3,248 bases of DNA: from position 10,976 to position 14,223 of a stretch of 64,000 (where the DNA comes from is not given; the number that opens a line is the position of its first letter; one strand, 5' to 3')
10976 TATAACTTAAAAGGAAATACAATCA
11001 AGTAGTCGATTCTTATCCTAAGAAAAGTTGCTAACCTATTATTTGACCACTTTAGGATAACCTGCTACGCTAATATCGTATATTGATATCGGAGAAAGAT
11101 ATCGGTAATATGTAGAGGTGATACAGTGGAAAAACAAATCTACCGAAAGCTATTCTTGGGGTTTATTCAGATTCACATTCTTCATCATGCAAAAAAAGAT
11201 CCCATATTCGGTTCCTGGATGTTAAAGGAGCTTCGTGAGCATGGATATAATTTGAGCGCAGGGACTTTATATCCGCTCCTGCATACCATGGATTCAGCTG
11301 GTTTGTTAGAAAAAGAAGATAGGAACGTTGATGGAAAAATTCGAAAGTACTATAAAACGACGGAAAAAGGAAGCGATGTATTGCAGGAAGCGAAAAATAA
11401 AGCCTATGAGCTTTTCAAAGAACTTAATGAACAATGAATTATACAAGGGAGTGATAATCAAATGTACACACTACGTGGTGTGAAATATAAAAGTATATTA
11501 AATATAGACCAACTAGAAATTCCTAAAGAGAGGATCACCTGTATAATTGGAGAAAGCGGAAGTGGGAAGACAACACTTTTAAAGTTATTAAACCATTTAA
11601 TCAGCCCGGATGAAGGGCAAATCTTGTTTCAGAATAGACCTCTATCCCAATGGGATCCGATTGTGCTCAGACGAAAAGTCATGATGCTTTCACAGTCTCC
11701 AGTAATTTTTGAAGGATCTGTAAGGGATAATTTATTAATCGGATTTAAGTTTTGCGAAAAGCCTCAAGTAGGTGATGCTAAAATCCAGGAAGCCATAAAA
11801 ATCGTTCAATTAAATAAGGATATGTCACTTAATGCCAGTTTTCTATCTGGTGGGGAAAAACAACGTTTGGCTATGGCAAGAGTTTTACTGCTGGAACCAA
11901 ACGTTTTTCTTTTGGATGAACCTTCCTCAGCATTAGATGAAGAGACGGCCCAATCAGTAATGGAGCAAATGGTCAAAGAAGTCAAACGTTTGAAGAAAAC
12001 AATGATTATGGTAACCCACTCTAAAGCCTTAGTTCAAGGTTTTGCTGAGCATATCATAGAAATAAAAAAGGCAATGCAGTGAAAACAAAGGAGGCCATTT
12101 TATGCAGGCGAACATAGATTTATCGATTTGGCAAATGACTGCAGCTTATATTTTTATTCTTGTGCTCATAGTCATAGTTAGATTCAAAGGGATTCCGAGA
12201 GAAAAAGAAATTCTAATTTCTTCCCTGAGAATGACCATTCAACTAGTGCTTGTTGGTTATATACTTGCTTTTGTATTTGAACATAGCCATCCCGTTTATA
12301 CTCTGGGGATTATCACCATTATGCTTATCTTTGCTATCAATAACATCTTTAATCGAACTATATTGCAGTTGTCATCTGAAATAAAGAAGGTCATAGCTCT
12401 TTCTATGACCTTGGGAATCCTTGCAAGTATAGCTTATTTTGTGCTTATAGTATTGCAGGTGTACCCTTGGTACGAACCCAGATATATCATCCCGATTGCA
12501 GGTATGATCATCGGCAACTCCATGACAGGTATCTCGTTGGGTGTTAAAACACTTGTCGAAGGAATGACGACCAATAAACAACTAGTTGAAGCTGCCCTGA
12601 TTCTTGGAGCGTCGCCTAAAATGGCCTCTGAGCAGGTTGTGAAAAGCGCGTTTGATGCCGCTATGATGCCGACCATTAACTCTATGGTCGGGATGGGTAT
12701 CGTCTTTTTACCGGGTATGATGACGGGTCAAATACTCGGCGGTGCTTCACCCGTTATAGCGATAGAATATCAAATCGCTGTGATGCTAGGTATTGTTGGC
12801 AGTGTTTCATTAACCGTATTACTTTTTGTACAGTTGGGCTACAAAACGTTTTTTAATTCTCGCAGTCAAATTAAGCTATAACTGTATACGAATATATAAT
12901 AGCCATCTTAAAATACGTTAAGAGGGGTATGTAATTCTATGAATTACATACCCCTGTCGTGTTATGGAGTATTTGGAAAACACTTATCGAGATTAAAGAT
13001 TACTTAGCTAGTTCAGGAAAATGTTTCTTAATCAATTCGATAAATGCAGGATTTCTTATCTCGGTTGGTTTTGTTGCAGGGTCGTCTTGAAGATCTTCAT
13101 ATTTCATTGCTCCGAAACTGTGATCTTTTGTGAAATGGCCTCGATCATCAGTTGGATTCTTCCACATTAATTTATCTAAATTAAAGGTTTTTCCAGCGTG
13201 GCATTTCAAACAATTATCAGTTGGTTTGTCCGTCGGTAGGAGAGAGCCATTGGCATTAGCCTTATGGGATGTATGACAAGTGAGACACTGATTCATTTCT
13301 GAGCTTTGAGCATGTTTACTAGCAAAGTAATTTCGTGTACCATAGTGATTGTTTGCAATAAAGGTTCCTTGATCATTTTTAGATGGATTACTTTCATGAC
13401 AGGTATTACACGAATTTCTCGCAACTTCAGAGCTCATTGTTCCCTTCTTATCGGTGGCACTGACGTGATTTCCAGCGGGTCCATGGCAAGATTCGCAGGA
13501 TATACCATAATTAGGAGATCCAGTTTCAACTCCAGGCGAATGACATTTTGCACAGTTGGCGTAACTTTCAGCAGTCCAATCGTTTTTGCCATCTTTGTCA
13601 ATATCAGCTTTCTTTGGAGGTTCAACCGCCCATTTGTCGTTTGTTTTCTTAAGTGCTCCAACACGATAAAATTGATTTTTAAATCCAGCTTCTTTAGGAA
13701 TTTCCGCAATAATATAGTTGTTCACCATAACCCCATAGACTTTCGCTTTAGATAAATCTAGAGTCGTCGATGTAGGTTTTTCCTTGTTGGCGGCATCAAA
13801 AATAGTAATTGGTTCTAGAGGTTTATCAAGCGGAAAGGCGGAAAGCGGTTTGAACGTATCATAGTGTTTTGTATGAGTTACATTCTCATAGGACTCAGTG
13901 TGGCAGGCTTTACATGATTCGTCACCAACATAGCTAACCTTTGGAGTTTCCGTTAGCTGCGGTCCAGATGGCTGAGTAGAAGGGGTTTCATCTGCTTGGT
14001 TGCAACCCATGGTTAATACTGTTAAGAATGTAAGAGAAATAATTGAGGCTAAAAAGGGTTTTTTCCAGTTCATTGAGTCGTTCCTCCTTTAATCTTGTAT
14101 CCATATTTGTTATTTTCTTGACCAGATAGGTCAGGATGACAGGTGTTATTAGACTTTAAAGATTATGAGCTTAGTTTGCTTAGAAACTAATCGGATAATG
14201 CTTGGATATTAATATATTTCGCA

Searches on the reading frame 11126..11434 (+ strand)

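Call 8: search_protein_families(library=pfam, proteins=[window:11126-11434:+], max_evalue=0.001)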
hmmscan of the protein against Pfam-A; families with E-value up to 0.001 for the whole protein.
window:11126-11434:+ (103 aa): 1 family
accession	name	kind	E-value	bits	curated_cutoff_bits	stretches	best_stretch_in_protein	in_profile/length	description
PF03551.20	PadR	-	5.2e-19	68.5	27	1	18-88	1-75/75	Transcriptional regulator PadR-like family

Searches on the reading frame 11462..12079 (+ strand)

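Call 8: search_protein_families(library=pfam, proteins=[window:11462-12079:+], max_evalue=0.001)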
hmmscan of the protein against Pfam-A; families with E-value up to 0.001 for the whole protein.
window:11462-12079:+ (206 aa): 11 families
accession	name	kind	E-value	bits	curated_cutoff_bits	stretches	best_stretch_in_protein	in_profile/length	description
PF00005.33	ABC_tran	-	2.8e-30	106.1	25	1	17-155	5-136/137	ABC transporter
PF02463.25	SMC_N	-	8.5e-11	42.1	40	1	113-203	122-213/220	RecF/RecN/SMC N terminal domain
PF13304.12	AAA_21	-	1e-09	39.3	27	1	25-55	1-33/304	AAA domain, putative AbiEii toxin, Type IV TA system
PF13175.12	AAA_15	-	3.8e-06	27.2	32.1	1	19-201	18-133/374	AAA ATPase domain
PF13401.12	AAA_22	-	1.9e-05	25.4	27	1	23-71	5-52/130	AAA domain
PF13555.12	AAA_29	-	6.6e-05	23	27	1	17-51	16-50/61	P-loop containing region of AAA domain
PF19993.5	DO-GTPase2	-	0.00029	21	27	0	27-47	4-24/226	Double-GTPase 2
PF06745.19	ATPase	-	0.00044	20.1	26.6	0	20-39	16-35/231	KaiC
PF13476.12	AAA_23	-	0.00045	21.3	27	1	22-43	18-39/201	AAA domain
PF05729.18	NACHT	-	0.00054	20.3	26.7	0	24-47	1-24/167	NACHT domain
PF09818.15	ABC_ATPase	-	0.00069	19.2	23.2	0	15-45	72-101/283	P-loop domain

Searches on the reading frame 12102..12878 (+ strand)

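Call 8: search_protein_families(library=pfam, proteins=[window:12102-12878:+], max_evalue=0.001)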
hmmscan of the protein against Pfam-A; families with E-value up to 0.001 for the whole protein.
window:12102-12878:+ (259 aa): 1 family
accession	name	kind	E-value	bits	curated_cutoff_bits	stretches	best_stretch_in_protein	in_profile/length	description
PF03649.18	UPF0014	-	6e-83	278.3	22.6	1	10-251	2-242/242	Uncharacterised protein family (UPF0014)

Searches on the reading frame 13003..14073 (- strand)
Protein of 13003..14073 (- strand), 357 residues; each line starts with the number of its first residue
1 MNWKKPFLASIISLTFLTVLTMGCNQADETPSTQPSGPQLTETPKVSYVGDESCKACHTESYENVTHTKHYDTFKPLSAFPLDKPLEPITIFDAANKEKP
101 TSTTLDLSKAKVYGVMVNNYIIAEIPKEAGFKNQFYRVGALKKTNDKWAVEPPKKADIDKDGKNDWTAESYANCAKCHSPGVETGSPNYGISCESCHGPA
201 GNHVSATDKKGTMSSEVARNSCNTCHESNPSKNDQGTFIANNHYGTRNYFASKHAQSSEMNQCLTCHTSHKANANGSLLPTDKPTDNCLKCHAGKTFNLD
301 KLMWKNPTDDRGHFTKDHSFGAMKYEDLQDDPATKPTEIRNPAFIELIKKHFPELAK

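Call 8: search_protein_families(library=pfam, proteins=[window:13003-14073:-], max_evalue=0.001)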
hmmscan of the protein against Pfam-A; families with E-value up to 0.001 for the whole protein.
window:13003-14073:- (357 aa): 6 families
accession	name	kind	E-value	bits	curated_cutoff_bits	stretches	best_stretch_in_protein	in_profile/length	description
PF09699.15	Paired_CXXCH_1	-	2.5e-10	40.3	20.6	1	260-295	7-39/41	Doubled CXXCH motif (Paired_CXXCH_1)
PF14522.11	Cytochrome_C7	-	3.2e-10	40.1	24.8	1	189-232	12-54/67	Cytochrome c7 and related cytochrome c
PF22113.1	Mtrc-MtrF_II-IV_dom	-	2e-07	31.1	30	1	209-296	71-168/176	Outer membrane cytochrome MtrC/MtrF-like, domains II/IV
PF14537.11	Cytochrom_c3_2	-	2.9e-06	28.1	25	0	171-229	6-67/79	Cytochrome c3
PF13435.11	Cytochrome_C554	-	9.9e-06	26.8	20.8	0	153-198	28-84/84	Cytochrome c554 and c-prime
PF02085.21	Cytochrom_CIII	-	0.00032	21.5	22.9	0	170-234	29-90/101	Class III cytochrome C family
